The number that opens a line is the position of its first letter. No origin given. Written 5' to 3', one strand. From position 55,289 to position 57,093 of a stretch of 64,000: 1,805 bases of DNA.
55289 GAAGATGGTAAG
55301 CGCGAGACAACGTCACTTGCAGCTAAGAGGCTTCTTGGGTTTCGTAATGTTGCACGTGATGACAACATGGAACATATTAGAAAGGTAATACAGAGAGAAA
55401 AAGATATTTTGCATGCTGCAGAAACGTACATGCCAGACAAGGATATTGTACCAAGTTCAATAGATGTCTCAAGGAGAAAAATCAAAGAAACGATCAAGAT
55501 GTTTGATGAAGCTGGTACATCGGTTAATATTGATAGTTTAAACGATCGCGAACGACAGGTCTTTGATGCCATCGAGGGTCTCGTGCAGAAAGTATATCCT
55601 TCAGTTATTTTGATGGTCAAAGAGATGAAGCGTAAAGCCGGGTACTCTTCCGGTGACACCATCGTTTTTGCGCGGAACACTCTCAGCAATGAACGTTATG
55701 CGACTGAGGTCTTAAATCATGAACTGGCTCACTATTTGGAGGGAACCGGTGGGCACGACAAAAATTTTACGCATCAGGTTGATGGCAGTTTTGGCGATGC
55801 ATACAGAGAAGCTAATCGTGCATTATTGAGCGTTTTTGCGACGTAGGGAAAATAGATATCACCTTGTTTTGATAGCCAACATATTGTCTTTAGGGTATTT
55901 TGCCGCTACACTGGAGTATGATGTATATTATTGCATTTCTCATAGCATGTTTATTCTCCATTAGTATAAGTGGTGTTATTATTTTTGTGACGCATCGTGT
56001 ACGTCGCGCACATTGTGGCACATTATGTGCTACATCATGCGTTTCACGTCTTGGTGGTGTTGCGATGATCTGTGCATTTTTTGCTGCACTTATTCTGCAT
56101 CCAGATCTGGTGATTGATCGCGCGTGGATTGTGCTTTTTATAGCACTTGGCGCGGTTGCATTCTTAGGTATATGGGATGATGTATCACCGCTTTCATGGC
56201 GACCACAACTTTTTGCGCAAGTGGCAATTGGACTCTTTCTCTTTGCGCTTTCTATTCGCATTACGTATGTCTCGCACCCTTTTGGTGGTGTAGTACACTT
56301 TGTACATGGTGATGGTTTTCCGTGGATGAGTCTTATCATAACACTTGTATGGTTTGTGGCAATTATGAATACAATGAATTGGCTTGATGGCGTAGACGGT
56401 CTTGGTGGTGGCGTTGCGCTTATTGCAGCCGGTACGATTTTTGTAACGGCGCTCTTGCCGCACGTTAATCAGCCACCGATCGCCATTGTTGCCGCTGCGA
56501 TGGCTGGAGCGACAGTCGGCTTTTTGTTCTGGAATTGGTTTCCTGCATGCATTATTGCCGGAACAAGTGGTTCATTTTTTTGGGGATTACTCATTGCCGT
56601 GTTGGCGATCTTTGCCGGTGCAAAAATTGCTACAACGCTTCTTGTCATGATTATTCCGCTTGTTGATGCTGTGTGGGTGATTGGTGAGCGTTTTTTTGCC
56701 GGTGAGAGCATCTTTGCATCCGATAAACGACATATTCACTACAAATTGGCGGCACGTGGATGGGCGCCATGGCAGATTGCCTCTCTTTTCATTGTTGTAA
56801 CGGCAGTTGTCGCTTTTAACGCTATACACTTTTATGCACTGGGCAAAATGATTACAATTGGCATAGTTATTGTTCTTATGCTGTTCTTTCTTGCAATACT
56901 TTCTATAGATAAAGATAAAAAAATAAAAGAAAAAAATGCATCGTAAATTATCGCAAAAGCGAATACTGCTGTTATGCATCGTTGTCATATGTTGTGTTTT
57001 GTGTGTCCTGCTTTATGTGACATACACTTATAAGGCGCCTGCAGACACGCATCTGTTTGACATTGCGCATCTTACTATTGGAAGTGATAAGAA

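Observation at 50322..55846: AT-rich island between metG and an MraY/WecA-family gene: a ~1370-aa repeat + Hsp90/MORC-like GHKL ATPase + HExxH protein, split by two homopolymer frameshifts, preceded by a second degenerate-GHKL protein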

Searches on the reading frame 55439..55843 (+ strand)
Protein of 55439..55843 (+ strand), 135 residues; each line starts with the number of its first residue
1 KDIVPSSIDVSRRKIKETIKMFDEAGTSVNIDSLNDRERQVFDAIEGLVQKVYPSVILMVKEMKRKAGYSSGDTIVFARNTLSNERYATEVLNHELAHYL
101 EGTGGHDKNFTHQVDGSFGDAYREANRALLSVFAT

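Call 68: search_protein_families(library=pfam, alignment_id=A4, max_evalue=0.1)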
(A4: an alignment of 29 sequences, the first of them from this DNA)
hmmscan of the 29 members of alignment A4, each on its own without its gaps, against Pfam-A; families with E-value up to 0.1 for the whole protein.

A. member 1, seq(135 aa): 4 families
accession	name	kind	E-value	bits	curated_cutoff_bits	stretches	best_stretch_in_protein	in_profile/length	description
PF10263.15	SprT-like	-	0.00067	19.9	25.6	1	58-112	23-90/108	SprT-like family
PF09768.15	Peptidase_M76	-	0.0029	17.9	25.2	1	54-99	33-79/170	Peptidase M76 family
PF13699.11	eCIS_core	-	0.0048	17.5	22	1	69-103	41-76/79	eCIS core domain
PF01863.23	YgjP-like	-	0.094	13.1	26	0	61-129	137-204/207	YgjP-like, metallopeptidase domain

B. families by the number of members that match (of 29 scanned): 24 families
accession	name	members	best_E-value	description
PF10263.15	SprT-like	7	0.00067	SprT-like family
PF01863.23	YgjP-like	2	0.018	YgjP-like, metallopeptidase domain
PF09471.16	Peptidase_M64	2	0.021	IgA Peptidase M64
PF15639.11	Tox-MPTase3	2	0.029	Metallopeptidase toxin 3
PF09768.15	Peptidase_M76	1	0.0029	Peptidase M76 family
PF13699.11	eCIS_core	1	0.0048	eCIS core domain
PF13485.12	Peptidase_MA_2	1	0.0055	Peptidase MA superfamily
PF23147.2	GDH2_N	1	0.0064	NAD-dependent glutamate dehydrogenase, N-terminal domain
PF20573.4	DUF6782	1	0.012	Putative metallopeptidase family (DUF6782)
PF08277.18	PAN_3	1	0.013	PAN-like domain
PF07058.16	MAP70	1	0.026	Microtubule-associated protein 70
PF25617.1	PhiKZ_gp86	1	0.028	Bacteriophage PhiKZ vertex-binding protein gp86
PF23002.2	PIN-like_DDX60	1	0.033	ATP-dependent RNA helicase DDX60, PIN-like domain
PF14521.12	Aspzincin_M35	1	0.041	Lysine-specific metallo-endopeptidase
PF14907.12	NTP_transf_5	1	0.042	Uncharacterised nucleotidyltransferase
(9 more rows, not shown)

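Call 69: search_solved_structures(query=A4, max_evalue=10, show_alignments=2)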
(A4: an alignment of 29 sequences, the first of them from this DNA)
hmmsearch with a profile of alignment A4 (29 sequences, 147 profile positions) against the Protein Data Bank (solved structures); distinct sequences matched with E-value up to 10: 2.
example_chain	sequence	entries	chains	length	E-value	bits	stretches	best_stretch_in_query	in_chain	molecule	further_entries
4jiu_A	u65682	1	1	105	0.78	13.4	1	66-122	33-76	Proabylysin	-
2ejq_A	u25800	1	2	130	1.2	12.7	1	97-115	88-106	Hypothetical protein TTHA0227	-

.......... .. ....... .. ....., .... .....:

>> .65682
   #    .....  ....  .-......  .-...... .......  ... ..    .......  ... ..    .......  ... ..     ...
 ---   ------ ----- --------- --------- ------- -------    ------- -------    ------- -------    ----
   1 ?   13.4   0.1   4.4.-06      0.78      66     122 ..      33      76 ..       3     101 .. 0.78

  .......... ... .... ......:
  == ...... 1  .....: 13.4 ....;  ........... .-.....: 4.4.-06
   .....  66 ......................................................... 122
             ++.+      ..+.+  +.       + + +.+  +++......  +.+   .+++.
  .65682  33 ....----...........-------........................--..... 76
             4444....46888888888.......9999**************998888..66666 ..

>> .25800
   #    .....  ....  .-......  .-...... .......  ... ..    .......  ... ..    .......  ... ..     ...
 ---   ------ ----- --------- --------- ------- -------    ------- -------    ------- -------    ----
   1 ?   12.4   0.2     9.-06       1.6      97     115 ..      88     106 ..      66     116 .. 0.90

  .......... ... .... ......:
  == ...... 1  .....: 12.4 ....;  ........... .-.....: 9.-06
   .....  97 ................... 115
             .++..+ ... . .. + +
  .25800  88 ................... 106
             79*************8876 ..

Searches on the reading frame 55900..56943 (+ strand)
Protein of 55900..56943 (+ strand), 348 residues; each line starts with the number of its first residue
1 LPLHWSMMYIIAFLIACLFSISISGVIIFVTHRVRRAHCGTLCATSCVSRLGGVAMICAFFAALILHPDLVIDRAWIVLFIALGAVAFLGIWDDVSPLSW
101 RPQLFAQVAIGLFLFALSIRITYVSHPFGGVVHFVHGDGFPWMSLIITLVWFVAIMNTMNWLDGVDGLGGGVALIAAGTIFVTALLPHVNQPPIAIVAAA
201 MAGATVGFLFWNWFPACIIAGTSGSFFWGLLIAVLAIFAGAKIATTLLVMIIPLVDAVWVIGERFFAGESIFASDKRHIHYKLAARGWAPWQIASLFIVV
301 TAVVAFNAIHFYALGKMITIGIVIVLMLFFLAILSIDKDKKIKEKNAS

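Call 7: search_protein_families(library=pfam, max_evalue=1, proteins=[window:55900-56943:+])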
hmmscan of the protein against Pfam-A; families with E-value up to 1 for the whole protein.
window:55900-56943:+ (348 aa): 1 family
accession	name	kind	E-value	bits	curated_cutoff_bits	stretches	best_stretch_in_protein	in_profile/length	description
PF00953.26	Glycos_transf_4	-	2.8e-29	102.6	27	1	76-238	1-158/160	Glycosyl transferase family 4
